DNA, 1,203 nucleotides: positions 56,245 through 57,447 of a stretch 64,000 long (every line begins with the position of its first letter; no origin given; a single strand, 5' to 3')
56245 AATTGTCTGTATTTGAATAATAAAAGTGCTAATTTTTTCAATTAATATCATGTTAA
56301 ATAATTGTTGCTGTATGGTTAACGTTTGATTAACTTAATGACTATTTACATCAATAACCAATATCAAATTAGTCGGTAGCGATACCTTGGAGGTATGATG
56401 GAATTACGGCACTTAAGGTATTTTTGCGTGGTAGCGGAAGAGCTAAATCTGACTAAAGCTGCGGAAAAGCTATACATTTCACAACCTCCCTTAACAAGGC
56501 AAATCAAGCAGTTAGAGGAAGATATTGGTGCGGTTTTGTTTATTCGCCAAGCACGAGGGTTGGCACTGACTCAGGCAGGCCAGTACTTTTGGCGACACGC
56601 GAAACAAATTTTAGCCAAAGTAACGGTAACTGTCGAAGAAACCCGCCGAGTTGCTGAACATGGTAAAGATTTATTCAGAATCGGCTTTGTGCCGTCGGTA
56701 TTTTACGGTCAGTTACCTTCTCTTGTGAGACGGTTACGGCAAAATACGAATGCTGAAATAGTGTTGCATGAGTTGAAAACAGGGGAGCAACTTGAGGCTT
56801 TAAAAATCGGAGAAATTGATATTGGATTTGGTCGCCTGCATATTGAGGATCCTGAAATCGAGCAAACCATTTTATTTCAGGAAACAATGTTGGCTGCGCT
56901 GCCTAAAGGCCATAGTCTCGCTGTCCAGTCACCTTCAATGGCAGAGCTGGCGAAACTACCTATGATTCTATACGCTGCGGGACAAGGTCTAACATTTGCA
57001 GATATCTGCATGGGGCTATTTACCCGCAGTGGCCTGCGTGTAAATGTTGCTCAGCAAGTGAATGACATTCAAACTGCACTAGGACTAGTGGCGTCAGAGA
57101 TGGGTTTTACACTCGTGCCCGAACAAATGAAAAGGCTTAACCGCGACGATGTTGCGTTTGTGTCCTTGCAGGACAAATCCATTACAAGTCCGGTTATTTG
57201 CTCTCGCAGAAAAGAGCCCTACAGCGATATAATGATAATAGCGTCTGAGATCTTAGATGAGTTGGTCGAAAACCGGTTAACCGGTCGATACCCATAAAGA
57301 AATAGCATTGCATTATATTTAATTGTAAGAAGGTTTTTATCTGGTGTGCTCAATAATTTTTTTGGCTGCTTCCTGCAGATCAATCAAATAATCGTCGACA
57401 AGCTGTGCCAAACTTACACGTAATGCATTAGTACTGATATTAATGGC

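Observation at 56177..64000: Inverted, reciprocally decayed duplication of the LysR-catB divergent control region brackets the pca/benE block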

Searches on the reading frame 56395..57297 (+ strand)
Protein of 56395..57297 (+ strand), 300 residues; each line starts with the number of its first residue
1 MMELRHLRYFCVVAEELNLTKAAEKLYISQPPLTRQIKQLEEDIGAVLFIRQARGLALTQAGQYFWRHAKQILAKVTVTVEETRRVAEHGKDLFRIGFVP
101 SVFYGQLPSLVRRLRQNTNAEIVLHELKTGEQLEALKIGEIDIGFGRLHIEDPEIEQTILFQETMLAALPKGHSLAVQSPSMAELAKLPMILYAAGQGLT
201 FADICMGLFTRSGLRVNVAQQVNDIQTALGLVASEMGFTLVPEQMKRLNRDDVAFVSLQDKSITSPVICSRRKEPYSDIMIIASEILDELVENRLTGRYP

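Call 8: search_protein_families(library=ncbifam, proteins=[window:56395-57297:+])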
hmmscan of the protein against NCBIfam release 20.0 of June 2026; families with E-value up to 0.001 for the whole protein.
window:56395-57297:+ (300 aa): 55 families (the best 25 are shown)
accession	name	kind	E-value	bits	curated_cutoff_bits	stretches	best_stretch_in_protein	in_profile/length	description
NF045775.1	acetoin_reg_AlsR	exception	6.3e-63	213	430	1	2-280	1-281/290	acetoin biosynthesis transcriptional regulator AlsR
NF040710.1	benzoate_CatM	exception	1.7e-62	211.4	580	1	2-278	1-280/293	cis,cis-muconate-binding transcription regulator CatM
NF007385.0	PRK09906.1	equivalog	9.4e-61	205.5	356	1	2-277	1-277/296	DNA-binding transcriptional regulator HcaR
NF040709.1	benzoate_BenM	exception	5e-57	193.5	600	1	2-273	1-275/299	benzoate utilization transcription regulator BenM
NF007439.0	PRK09986.1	equivalog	5.9e-52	176.9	290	1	2-261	7-269/296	LysR family transcriptional regulator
NF053705.1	TransRegGltCGpos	equivalog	5.7e-41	140.7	350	1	2-265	1-266/300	glutamate biosynthesis transcriptional regulator GltC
NF008416.0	PRK11242.1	equivalog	6.8e-39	134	277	1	2-279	1-278/300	transcriptional regulator CynR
NF047520.1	trans_act_CidR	equivalog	2.6e-36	125.3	415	1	2-267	1-267/292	cidABC operon transcriptional activator CidR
TIGR02424.1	TF_pcaQ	equivalog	1.3e-34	119.5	303.8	1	3-197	4-202/300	pca operon transcription factor PcaQ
NF047354.1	trans_reg_GltC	equivalog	2.7e-31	109.2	300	1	2-274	1-271/290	glutamate biosynthesis transcriptional regulator GltC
NF008361.0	PRK11151.1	equivalog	1.9e-30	106.2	329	1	2-260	1-261/305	DNA-binding transcriptional regulator OxyR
NF040786.1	LysR_Sec_metab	equivalog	2.6e-29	102.2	250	1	2-244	1-248/298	selenium metabolism-associated LysR family transcriptional regulator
TIGR03339.1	phn_lysR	subfamily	2e-23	83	341.1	1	7-273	2-266/279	aminoethylphosphonate catabolism associated LysR family transcriptional regulator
NF008410.0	PRK11233.1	equivalog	3.8e-23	82.1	309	1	2-292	1-292/305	nitrogen assimilation transcriptional regulator NAC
NF047711.1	PutUtilRegPtrR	equivalog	1.2e-22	80.3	400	1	2-260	1-255/283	putrescine utilization regulator PtrR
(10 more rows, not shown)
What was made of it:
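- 56395..57297 (+): Intact LysR-type regulator (300 aa), CatM/BenM-like. Its first 135 nt belong to arm A. NCBIfam CatM 1.7e-62 and BenM 5e-57, both below the curated cut-offs (call 8).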

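Call 10: find_encoding_contigs(protein=window:56395-57297:+, flank=10000, max_places=6)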
Protein window:56395-57297:+ (300 aa): 10 contigs read that carry it; 6 places shown.
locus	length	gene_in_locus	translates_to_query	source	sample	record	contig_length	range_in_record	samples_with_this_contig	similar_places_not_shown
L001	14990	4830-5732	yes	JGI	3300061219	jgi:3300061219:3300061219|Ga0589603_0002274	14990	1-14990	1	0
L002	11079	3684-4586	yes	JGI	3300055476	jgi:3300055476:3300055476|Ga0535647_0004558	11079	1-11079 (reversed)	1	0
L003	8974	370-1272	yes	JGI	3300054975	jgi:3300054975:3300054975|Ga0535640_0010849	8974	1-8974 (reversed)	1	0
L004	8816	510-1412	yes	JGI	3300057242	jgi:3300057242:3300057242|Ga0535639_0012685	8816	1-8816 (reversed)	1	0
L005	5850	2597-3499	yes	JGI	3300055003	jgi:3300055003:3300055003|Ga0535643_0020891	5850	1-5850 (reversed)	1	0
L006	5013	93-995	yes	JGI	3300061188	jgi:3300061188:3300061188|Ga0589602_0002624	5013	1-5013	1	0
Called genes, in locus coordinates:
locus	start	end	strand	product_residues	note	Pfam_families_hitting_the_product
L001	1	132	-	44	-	?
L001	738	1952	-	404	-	-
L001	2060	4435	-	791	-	PF07715:Plug, PF00593:TonB_dep_Rec_b-barrel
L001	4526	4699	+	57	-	-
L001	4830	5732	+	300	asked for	PF00126:HTH_1, PF03466:LysR_substrate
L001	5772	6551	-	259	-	PF09339:HTH_IclR, PF01614:IclR_C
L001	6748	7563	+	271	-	PF01144:CoA_trans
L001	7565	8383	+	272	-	PF01144:CoA_trans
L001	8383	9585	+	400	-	PF00108:Thiolase_N, PF02803:Thiolase_C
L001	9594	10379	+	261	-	PF03096:Ndr, PF12146:Hydrolase_4 (weak), PF00561:Abhydrolase_1, PF12697:Abhydrolase_6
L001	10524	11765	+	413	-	PF03594:BenE, PF16983:MFS_MOT1 (weak)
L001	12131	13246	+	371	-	PF02746:MR_MLE_N, PF13378:MR_MLE_C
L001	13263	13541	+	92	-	PF02426:MIase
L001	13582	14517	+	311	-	PF04444:Dioxygenase_N, PF00775:Dioxygenase_C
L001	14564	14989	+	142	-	?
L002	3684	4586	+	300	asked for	PF00126:HTH_1, PF03466:LysR_substrate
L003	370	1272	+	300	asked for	PF00126:HTH_1, PF03466:LysR_substrate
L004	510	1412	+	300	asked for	PF00126:HTH_1, PF03466:LysR_substrate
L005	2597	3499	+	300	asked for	PF00126:HTH_1, PF03466:LysR_substrate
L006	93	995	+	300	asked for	PF00126:HTH_1, PF03466:LysR_substrate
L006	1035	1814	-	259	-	PF09339:HTH_IclR, PF01614:IclR_C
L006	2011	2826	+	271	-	PF01144:CoA_trans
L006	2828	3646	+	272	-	PF01144:CoA_trans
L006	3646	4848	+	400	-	PF00108:Thiolase_N, PF02803:Thiolase_C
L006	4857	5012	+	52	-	?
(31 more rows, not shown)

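Call 11: find_related_loci(query=window:56395-57297:+, collection=genome_contigs, flank=10000)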
Query window:56395-57297:+ (300 aa) in genome_contigs; peptide patterns used: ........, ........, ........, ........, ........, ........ (x = any residue, [..] = any of these).
191 stretches matched a pattern; 65 encode a relative of the query (tblastn E <= 1e-3); 65 distinct loci.
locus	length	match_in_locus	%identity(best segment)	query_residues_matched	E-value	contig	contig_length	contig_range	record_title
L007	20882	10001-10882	73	1-294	1e-147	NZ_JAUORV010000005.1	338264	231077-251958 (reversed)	Aliiglaciecola sp. 3_MG-2023 strain C1R02 EFHKEOBH_5, whole genome shotgun sequence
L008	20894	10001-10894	72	1-298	2e-147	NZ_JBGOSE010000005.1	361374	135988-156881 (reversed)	Aliiglaciecola sp. SL4 5, whole genome shotgun sequence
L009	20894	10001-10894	72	1-298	4e-147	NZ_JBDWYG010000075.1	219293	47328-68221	MAG: Aliiglaciecola sp. isolate LC.122.F.C4_512_010 LC_122_F_C4_512_010_000000000085, whole genome shotgun sequence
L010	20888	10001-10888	68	1-293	2e-131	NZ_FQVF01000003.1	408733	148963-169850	Marinomonas polaris DSM 16579, whole genome shotgun sequence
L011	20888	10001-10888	69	1-293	1e-130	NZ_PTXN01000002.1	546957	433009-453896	Marinomonas sp. UCMA 3892 strain UCMA3892 Contig_5, whole genome shotgun sequence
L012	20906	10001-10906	66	1-300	1e-130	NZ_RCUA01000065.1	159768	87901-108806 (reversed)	Alteromonas oceani strain S35 65, whole genome shotgun sequence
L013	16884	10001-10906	66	1-300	2e-130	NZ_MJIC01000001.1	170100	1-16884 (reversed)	Alteromonas lipolytica strain JW12 Alteromonas_lipolytica_JW12_S1, whole genome shotgun sequence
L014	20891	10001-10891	67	1-294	1e-127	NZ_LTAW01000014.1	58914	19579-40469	Marinomonas atlantica strain Cmf 18.22 NODE_14, whole genome shotgun sequence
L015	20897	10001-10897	67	2-297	1e-127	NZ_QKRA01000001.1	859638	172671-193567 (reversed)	Marinomonas piezotolerans strain YLB-05 NODE_1_length_859638_cov_53.0554, whole genome shotgun sequence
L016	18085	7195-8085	69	1-294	1e-132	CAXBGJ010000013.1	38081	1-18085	MAG TPA_asm: uncultured Marinomonas sp. isolate ERR2762170_metabat2_28 genome assembly, contig: ERZ3421932.233, whole ge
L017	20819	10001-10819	42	2-272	5e-65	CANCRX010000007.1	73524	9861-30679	MAG: Alcaligenaceae bacterium isolate JR-MC-I-240519-208 genome assembly, contig: JR-MC-I-240519-C427, whole genome shot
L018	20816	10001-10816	39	2-270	5e-51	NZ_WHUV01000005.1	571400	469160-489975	Pseudomonas piscis strain MC042 Scaffold5_1, whole genome shotgun sequence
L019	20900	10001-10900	36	2-297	1e-46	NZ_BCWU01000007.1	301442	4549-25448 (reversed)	Gordonia hydrophobica NBRC 16057, whole genome shotgun sequence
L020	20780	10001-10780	35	2-259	1e-44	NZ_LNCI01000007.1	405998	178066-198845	Tropicimonas marinistellae strain SF-16 contig7, whole genome shotgun sequence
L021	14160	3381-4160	36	2-259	7e-44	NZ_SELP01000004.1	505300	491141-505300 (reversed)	Loktanella sp. IMCC34160 NODE_4_length_505300_cov_165.749478, whole genome shotgun sequence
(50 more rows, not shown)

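Call 47: search_solved_structures(query=window:56395-57297:+, max_evalue=1e-20)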
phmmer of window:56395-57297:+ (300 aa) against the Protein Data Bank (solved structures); distinct sequences matched with E-value up to 1e-20: 12.
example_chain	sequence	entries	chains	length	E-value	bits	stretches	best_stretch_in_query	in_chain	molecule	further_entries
2h98_A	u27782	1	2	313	6.5e-56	193.1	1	2-278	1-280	HTH-type transcriptional regulator catM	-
3k1n_A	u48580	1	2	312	1.6e-53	185.2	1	2-274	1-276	HTH-type transcriptional regulator benM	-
3k1m_A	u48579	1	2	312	2.2e-53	184.8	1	2-274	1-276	HTH-type transcriptional regulator benM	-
3k1p_A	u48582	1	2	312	4.1e-53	183.9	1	2-274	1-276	HTH-type transcriptional regulator benM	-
2h99_A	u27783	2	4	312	7.9e-53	182.9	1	2-274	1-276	HTH-type transcriptional regulator benM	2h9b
1ixc_A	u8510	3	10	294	5e-40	141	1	2-280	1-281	LysR-type regulatory protein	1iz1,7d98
7w06_A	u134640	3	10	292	3.2e-33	118.6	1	2-275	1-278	Transcriptional regulator, LysR family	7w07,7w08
2f7b_A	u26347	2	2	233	1.3e-28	103.5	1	90-278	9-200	HTH-type transcriptional regulator catM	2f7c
3glb_A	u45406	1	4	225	1.5e-28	103.3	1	94-278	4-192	HTH-type transcriptional regulator catM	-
2f6g_A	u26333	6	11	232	4.1e-28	101.9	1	83-274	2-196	HTH-type transcriptional regulator benM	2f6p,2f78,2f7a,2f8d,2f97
3fzv_A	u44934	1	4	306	1.5e-23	86.9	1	3-243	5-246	Probable transcriptional regulator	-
6m5f_A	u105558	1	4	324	1.9e-23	86.6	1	3-243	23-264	Probable transcriptional regulator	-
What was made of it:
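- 56395..57297 (+): Best PDB matches are CatM 2h98 (6.5e-56) and BenM 3k1n (call 47).
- On CatM/BenM/CatR-type LysR regulator with divergent catB control region: The best PDB hits are CatM 2h98 (6.5e-56) and BenM (call 47).
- The regulator's best solved relatives are CatM and BenM (call 47).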

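Call 52: find_homologous_proteins(query=window:56395-57297:+, max_evalue=1e-60)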
Query window:56395-57297:+ (300 aa): 731 proteins with E <= 1e-60 among 4529 candidates; the best 120 are listed.
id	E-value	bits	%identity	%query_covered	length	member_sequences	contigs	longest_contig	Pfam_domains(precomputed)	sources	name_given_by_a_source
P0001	2.4e-177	606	93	100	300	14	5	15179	PF00126.34,PF03466.26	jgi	jgi:DNA-binding transcriptional LysR family regulator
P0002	1.7e-162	557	85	100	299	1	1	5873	PF00126.34,PF03466.26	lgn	-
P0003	1.6e-156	538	83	100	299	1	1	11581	PF00126.34,PF03466.26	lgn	-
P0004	4.5e-156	536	82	100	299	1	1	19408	PF00126.34,PF03466.26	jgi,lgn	-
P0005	6.4e-150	516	80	100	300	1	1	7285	PF00126.34,PF03466.26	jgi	jgi:DNA-binding transcriptional LysR family regulator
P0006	7.2e-139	480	74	99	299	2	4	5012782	PF00126.34,PF03466.26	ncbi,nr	ncbi:LysR family transcriptional regulator [Aliiglaciecola lipolytica]|nr:LysR family transcriptiona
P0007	2.5e-138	478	73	100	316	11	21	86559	PF00126.34,PF03466.26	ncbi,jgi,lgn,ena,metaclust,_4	metaclust:\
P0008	1.4e-137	476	73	100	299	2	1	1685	PF00126.34,PF03466.26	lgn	-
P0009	2.9e-137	475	72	100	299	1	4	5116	PF00126.34,PF03466.26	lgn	-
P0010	8.1e-137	473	72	100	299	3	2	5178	PF00126.34,PF03466.26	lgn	-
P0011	6.5e-136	470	72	99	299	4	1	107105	PF00126.34,PF03466.26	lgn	-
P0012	1.5e-132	459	70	100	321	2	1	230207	PF00126.34,PF03466.26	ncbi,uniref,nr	ncbi:LysR family transcriptional regulator [Marinobacter bohaiensis]|uniref:LysR family transcriptio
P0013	2.6e-132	458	70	100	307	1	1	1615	PF00126.34,PF03466.26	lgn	-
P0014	6.6e-132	457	70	100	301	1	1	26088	PF00126.34,PF03466.26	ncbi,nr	ncbi:MAG: LysR family transcriptional regulator [Alteromonas sp.]|nr:LysR family transcriptional reg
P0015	1.2e-131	456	70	100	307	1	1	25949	PF00126.34,PF03466.26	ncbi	-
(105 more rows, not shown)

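Call 53: find_encoding_contigs(protein=P0004, flank=10000, max_places=2)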
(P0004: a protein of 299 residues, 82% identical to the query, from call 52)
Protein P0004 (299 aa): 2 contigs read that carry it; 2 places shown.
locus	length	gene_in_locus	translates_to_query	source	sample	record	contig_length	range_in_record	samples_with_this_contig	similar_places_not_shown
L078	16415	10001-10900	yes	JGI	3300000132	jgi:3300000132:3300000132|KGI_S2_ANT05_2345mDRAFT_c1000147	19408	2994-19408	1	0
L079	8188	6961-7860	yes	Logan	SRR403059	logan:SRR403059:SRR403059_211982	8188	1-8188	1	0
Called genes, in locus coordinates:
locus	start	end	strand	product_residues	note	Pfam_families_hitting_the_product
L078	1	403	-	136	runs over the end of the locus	PF01814:Hemerythrin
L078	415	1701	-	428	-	PF06808:DctM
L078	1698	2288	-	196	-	PF04290:DctQ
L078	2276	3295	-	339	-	PF03480:DctP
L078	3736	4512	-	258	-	PF00106:adh_short, PF08659:KR (weak), PF13561:adh_short_C2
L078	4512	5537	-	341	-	PF00111:Fer2, PF00970:FAD_binding_6, PF00175:NAD_binding_1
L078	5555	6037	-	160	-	PF13577:SnoaL_4 (weak), PF00866:Ring_hydroxyl_B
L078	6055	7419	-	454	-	PF00355:Rieske, PF00848:Ring_hydroxyl_A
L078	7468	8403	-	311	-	PF04444:Dioxygenase_N, PF00775:Dioxygenase_C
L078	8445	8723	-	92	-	PF02426:MIase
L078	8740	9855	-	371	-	PF02746:MR_MLE_N, PF13378:MR_MLE_C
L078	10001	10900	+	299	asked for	PF00126:HTH_1, PF03466:LysR_substrate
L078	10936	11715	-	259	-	PF09339:HTH_IclR, PF01614:IclR_C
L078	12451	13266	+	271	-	PF01144:CoA_trans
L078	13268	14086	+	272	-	PF01144:CoA_trans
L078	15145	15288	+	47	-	PF02803:Thiolase_C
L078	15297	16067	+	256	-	PF03096:Ndr, PF12146:Hydrolase_4 (weak), PF00561:Abhydrolase_1, PF12697:Abhydrolase_6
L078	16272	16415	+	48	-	?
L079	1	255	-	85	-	?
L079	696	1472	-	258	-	PF00106:adh_short, PF08659:KR (weak), PF13561:adh_short_C2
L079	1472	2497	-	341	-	PF00111:Fer2, PF00970:FAD_binding_6, PF00175:NAD_binding_1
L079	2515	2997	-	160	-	PF13577:SnoaL_4 (faint), PF00866:Ring_hydroxyl_B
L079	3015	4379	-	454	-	PF00355:Rieske, PF00848:Ring_hydroxyl_A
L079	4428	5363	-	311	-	PF04444:Dioxygenase_N, PF00775:Dioxygenase_C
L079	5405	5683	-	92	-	PF02426:MIase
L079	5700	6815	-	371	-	PF02746:MR_MLE_N, PF13378:MR_MLE_C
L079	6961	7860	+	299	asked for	PF00126:HTH_1, PF03466:LysR_substrate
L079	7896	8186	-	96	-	?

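Call 54: find_encoding_contigs(protein=P0003, flank=10000, max_places=2)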
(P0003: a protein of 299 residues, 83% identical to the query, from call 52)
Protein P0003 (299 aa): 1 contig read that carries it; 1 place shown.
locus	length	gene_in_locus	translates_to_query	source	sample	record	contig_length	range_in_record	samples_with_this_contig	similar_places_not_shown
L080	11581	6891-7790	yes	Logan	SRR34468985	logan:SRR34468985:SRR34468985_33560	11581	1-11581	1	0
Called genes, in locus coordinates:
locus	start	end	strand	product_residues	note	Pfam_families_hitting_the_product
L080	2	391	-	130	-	?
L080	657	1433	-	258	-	PF00106:adh_short, PF08659:KR (weak), PF13561:adh_short_C2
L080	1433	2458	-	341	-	PF00111:Fer2, PF00970:FAD_binding_6, PF00175:NAD_binding_1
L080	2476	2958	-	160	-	PF13577:SnoaL_4 (weak), PF00866:Ring_hydroxyl_B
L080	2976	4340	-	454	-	PF00355:Rieske, PF00848:Ring_hydroxyl_A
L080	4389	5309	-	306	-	PF04444:Dioxygenase_N, PF00775:Dioxygenase_C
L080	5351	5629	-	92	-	PF02426:MIase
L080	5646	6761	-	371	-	PF02746:MR_MLE_N, PF13378:MR_MLE_C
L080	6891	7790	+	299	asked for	PF00126:HTH_1, PF03466:LysR_substrate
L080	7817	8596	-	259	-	PF09339:HTH_IclR, PF01614:IclR_C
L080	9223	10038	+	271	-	PF01144:CoA_trans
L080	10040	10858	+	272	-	PF01144:CoA_trans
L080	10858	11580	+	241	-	?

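Call 55: find_encoding_contigs(protein=P0002, flank=10000, max_places=2)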
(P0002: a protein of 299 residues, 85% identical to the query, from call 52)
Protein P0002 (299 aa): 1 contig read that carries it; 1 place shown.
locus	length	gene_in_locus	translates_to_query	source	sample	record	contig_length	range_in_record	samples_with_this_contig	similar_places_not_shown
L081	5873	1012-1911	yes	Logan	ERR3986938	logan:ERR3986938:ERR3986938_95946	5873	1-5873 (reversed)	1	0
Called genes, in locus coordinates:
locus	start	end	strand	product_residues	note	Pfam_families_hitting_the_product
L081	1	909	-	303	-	?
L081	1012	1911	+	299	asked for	PF00126:HTH_1, PF03466:LysR_substrate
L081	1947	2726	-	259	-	PF09339:HTH_IclR, PF01614:IclR_C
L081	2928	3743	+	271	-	PF01144:CoA_trans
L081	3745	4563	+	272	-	PF01144:CoA_trans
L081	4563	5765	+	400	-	PF00108:Thiolase_N, PF02803:Thiolase_C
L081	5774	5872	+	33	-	?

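Call 56: find_encoding_contigs(protein=P0005, flank=10000, max_places=2)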
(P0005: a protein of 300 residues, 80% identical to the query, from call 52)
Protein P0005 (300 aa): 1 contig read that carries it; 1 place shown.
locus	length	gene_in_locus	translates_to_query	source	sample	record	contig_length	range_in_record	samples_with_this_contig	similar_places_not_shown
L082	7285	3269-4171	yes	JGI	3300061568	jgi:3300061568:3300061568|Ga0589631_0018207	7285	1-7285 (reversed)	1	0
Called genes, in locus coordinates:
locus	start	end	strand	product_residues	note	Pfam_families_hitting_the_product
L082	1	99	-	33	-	?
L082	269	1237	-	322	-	PF16868:NMT1_3, PF12974:Phosphonate-bd (faint), PF09084:NMT1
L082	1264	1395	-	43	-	-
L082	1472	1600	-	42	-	-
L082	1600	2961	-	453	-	PF00202:Aminotran_3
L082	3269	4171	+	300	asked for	PF00126:HTH_1, PF03466:LysR_substrate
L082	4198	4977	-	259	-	PF09339:HTH_IclR, PF01614:IclR_C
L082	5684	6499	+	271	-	PF01144:CoA_trans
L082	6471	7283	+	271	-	?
